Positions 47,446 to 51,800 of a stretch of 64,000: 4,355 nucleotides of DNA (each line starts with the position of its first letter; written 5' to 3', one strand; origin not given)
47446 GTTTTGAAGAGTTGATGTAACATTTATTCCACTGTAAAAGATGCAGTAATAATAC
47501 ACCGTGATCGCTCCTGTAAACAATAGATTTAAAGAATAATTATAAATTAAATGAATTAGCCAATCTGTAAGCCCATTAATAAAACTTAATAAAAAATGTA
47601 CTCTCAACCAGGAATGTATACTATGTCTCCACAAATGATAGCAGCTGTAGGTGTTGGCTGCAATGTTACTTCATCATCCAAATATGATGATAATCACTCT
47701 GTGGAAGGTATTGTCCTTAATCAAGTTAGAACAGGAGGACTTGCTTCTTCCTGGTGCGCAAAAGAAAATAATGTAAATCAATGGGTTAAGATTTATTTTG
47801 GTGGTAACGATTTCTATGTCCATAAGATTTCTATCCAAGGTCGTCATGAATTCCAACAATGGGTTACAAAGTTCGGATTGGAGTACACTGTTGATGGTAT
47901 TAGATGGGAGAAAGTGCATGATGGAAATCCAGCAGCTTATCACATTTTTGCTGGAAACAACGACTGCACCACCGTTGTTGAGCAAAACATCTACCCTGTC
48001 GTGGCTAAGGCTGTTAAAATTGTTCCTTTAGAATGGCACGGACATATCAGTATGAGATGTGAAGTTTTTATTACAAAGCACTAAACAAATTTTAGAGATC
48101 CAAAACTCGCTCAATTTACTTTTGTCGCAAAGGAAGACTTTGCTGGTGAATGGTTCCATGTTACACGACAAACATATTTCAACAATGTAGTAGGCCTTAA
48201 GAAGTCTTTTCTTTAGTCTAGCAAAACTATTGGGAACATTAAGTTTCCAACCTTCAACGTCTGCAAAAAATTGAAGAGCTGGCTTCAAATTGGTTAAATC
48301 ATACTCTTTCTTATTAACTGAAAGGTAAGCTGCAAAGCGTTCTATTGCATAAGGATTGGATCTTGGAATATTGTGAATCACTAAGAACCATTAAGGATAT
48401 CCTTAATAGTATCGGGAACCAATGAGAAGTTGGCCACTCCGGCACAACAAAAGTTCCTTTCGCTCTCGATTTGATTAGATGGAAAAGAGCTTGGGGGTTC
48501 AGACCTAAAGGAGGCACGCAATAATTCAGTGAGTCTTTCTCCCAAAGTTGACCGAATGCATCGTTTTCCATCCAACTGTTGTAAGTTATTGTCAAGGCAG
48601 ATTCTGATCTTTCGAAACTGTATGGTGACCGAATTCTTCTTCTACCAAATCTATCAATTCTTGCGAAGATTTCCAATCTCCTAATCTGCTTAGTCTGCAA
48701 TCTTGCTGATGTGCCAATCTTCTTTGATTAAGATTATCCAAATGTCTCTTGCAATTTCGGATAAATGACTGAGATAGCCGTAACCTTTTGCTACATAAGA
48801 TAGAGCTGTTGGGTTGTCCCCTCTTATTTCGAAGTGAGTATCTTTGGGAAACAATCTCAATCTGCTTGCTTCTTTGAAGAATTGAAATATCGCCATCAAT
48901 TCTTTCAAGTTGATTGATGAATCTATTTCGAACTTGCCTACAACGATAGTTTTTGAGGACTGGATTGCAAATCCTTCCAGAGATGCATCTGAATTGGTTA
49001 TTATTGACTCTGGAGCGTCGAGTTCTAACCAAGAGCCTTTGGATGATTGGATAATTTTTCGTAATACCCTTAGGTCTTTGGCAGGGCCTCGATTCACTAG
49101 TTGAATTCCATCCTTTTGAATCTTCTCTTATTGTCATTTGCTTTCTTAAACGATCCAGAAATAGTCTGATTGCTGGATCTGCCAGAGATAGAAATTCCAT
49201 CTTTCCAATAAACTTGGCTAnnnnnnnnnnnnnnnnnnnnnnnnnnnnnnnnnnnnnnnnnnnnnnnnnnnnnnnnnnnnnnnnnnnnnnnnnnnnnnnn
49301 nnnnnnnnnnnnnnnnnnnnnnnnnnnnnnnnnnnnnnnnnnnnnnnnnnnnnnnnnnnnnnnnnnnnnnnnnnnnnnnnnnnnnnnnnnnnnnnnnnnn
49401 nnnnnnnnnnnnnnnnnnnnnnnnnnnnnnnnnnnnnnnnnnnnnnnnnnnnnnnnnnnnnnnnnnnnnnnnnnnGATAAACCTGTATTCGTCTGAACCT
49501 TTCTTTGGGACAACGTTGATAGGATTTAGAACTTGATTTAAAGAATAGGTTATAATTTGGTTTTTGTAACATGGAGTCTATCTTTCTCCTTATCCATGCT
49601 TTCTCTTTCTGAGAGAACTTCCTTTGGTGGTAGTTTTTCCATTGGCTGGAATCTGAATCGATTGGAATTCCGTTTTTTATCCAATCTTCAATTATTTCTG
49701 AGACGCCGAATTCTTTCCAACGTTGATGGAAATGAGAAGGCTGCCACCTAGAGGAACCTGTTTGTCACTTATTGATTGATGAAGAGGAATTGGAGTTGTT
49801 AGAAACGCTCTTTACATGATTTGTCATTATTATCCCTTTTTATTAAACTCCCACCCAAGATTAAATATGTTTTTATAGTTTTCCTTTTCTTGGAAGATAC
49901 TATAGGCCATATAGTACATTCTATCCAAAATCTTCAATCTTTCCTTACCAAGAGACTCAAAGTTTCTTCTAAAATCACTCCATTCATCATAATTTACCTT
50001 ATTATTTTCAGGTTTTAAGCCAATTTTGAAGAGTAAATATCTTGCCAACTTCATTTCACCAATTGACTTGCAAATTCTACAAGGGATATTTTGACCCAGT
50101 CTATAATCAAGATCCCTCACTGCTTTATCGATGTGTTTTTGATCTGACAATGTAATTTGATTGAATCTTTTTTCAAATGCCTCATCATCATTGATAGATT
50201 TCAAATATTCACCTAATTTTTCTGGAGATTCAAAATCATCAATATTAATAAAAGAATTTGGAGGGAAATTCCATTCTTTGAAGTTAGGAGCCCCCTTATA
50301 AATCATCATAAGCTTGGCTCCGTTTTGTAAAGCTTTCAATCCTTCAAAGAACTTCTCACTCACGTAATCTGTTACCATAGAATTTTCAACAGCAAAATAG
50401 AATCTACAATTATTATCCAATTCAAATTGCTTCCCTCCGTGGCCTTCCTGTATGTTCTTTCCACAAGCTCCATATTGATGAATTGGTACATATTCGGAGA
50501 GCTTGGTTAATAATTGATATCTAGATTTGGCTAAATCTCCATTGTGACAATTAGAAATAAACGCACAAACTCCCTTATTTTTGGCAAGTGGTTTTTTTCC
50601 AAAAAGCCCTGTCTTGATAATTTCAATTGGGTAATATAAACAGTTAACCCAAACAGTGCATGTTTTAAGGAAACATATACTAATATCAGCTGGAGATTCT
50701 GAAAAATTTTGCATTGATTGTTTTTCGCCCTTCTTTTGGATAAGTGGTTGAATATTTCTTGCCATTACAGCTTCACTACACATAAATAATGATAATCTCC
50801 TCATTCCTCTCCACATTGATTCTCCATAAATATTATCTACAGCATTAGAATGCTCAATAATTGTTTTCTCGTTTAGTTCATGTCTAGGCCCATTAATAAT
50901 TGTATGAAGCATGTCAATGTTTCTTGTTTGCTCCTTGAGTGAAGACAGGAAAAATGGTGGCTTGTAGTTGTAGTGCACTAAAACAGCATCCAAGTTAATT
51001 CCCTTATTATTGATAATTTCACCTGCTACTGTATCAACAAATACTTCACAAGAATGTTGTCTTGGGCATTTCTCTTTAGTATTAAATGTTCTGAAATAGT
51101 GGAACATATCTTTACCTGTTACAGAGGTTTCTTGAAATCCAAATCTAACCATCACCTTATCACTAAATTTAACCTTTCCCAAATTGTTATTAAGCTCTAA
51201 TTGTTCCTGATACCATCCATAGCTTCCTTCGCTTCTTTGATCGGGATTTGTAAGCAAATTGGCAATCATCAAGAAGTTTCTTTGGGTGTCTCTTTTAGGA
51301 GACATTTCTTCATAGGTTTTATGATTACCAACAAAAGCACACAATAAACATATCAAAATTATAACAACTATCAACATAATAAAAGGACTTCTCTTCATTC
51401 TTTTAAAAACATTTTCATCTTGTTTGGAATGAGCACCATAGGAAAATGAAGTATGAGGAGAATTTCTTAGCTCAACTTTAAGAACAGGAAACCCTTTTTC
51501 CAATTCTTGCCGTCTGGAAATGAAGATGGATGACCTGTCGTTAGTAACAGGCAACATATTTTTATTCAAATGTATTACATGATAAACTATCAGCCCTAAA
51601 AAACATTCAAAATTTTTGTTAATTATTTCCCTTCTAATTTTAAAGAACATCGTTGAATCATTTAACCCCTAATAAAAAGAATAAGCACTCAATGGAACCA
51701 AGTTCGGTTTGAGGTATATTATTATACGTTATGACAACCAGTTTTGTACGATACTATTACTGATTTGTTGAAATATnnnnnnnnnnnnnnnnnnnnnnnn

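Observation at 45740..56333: Dense neighbourhood of Golgi-type glycosylation genes: tandem GT10 fucosyltransferases, divergent GT54 (MGAT4-like) pair, further type II transferase-like genes, GMD and a discoidin lectin in the same window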

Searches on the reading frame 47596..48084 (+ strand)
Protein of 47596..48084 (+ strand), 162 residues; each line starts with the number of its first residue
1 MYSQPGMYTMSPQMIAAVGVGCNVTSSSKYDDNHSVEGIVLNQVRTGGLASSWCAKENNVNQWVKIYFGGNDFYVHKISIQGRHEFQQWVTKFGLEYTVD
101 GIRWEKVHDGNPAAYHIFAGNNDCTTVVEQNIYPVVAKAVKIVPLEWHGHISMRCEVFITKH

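Call 3: search_protein_families(library=pfam, proteins=[window:47596-48084:+], max_evalue=0.01)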
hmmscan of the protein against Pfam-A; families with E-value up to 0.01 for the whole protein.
window:47596-48084:+ (162 aa): 2 families
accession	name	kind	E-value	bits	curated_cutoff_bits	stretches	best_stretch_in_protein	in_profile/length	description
PF00754.31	F5_F8_type_C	-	4.5e-21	75.7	28.2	1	24-157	2-127/127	F5/8 type C domain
PF22633.2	F5_F8_type_C_2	-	0.0026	18.8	27.8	1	50-111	9-69/91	NedA-like, galactose-binding domain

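Call 75: search_solved_structures(query=window:47596-48084:+, max_evalue=0.001)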
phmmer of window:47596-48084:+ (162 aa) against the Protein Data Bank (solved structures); distinct sequences matched with E-value up to 0.001: 62 (the best 60 are shown).
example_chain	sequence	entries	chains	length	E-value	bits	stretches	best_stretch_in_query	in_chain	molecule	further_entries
9s56_A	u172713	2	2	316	3.2e-19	72.6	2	23-159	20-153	Neuropilin-1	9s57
9eou_A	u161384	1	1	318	3.3e-19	72.6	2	23-159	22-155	Neuropilin-1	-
2qqi_A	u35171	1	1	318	3.3e-19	72.6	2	23-159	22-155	Neuropilin-1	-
8c5g_A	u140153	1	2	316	3.3e-19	72.6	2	23-159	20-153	Neuropilin-1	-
2orx_A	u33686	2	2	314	6e-19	71.7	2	23-159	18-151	Neuropilin-1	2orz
2qqm_A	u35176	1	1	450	1.3e-18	70.6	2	23-159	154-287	Neuropilin-1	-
4gz9_A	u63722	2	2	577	1.4e-18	70.5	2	23-159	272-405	Neuropilin-1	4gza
7m0r_E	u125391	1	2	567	1.8e-18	70.2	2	23-159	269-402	Neuropilin-1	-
10ri_E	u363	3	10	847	6.1e-18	68.5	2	23-159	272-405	Neuropilin-1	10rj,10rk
1sdd_B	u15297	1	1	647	8.2e-17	64.8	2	43-158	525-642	Coagulation factor V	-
5y4m_A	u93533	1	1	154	5.1e-16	62.2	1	44-158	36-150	human CASPR2 Disc domain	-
2w94_A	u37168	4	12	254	7.3e-15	58.4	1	19-158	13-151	DISCOIDIN-1 SUBUNIT A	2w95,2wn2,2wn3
3j2s_B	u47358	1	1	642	1.6e-14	57.3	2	44-157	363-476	Coagulation factor VIII light chain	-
4bdv_B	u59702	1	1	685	2e-14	57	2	44-157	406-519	FACTOR VIIIA LIGHT CHAIN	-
3cdz_B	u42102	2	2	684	2e-14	57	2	44-157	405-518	Coagulation factor VIII light chain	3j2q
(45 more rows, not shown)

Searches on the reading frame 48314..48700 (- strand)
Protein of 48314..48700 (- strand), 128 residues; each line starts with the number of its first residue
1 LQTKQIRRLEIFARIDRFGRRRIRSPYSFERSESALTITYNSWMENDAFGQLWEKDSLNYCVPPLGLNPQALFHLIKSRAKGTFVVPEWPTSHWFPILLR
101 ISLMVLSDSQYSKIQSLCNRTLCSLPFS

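Call 57: search_protein_families(library=pfam, proteins=[window:48314-48700:-], max_evalue=0.001)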
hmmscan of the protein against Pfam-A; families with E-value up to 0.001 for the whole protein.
window:48314-48700:- (128 aa): 0 families

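Call 80: search_protein_families(library=phrogs, proteins=[window:48314-48700:-], max_evalue=0.1)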
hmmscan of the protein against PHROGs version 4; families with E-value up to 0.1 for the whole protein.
window:48314-48700:- (128 aa): 0 families

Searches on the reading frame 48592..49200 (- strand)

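Call 57: search_protein_families(library=pfam, proteins=[window:48592-49200:-], max_evalue=0.001)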
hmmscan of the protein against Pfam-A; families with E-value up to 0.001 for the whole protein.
window:48592-49200:- (202 aa): 0 families

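Call 80: search_protein_families(library=phrogs, proteins=[window:48592-49200:-], max_evalue=0.1)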
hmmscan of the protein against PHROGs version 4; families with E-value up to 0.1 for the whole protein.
window:48592-49200:- (202 aa): 1 family
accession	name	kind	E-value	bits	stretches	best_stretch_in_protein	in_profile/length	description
phrog_23872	-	unknown function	0.071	14.3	0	53-91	40-75/83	-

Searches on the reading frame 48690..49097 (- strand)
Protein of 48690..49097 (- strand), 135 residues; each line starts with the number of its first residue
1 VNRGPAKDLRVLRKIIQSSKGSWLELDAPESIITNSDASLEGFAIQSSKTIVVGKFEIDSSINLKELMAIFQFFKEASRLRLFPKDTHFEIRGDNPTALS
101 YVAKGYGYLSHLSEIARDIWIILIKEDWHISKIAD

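Call 57: search_protein_families(library=pfam, proteins=[window:48690-49097:-], max_evalue=0.001)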
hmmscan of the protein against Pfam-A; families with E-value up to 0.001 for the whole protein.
window:48690-49097:- (135 aa): 0 families

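Call 80: search_protein_families(library=phrogs, proteins=[window:48690-49097:-], max_evalue=0.1)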
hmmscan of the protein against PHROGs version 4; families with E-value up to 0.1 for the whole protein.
window:48690-49097:- (135 aa): 0 families

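Call 95: search_solved_structures(query=window:48690-49097:-, max_evalue=10)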
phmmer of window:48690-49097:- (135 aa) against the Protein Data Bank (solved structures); distinct sequences matched with E-value up to 10: 0.

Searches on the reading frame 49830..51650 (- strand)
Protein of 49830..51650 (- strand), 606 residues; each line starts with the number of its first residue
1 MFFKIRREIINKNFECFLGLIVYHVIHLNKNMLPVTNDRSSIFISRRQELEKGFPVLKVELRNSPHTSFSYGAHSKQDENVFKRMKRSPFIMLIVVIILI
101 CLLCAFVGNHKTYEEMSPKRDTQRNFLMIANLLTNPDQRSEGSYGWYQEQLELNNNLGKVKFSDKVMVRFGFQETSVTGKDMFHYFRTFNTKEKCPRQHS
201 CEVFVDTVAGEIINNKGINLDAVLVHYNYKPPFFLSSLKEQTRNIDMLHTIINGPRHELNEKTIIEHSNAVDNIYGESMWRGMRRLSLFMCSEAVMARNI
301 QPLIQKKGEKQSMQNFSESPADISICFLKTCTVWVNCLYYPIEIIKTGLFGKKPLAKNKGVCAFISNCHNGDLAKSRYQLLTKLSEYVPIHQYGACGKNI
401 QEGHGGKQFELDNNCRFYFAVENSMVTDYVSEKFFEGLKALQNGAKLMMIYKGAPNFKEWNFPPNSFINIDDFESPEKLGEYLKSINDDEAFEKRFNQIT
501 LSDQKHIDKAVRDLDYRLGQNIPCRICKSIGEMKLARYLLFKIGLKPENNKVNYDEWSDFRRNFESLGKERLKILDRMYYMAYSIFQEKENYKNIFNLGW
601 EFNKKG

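Call 3: search_protein_families(library=pfam, proteins=[window:49830-51650:-], max_evalue=0.01)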
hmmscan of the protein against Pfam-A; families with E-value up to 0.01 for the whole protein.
window:49830-51650:- (606 aa): 2 families
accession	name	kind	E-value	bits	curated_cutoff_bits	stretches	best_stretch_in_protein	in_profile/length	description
PF00852.26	Glyco_transf_10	-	4.3e-27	95.4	23.9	1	356-532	3-168/182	Glycosyltransferase family 10 (fucosyltransferase) C-term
PF05478.16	Prominin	-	0.0016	17.1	34.3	1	76-124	131-179/799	Prominin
